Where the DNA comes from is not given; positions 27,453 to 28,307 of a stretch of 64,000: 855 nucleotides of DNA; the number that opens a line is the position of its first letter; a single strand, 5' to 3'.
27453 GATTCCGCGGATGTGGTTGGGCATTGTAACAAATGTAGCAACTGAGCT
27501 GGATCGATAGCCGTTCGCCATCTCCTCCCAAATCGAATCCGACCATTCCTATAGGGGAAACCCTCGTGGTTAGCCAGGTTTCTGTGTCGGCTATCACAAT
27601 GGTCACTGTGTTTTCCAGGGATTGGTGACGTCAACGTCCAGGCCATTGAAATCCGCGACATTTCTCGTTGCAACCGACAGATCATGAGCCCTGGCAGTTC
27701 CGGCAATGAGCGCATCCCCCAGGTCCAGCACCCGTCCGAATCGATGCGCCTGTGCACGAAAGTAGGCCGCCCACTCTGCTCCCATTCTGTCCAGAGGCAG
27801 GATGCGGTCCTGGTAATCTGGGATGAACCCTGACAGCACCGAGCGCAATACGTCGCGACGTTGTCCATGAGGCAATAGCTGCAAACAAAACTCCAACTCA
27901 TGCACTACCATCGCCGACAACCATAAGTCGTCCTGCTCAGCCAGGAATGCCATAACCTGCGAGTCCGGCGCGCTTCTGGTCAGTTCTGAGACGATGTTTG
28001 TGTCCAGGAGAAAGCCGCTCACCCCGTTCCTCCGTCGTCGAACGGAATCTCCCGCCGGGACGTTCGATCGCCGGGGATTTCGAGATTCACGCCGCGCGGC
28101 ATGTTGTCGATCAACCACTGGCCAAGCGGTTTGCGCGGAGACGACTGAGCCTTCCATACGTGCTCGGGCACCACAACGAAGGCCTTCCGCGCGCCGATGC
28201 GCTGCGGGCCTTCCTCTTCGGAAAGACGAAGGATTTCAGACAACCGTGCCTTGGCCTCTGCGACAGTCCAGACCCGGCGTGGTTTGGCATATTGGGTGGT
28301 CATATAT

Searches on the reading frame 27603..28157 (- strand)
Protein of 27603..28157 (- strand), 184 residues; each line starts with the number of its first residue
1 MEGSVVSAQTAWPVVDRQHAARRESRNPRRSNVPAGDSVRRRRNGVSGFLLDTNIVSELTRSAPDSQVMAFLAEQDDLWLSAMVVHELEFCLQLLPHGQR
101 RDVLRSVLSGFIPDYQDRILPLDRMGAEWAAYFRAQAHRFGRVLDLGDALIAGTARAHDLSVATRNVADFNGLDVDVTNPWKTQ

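Call 64: search_protein_families(library=pfam, proteins=[window:27603-28157:-], max_evalue=0.001)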
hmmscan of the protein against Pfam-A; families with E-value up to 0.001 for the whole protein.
window:27603-28157:- (184 aa): 1 family
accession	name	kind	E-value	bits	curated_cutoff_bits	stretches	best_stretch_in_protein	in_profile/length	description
PF01850.27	PIN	-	2.4e-11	44.7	23.6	1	50-166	2-111/120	PIN domain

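Call 72: search_protein_families(library=padloc, proteins=[window:27603-28157:-], max_evalue=0.00001)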
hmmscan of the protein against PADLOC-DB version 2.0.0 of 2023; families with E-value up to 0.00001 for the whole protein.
window:27603-28157:- (184 aa): 0 families
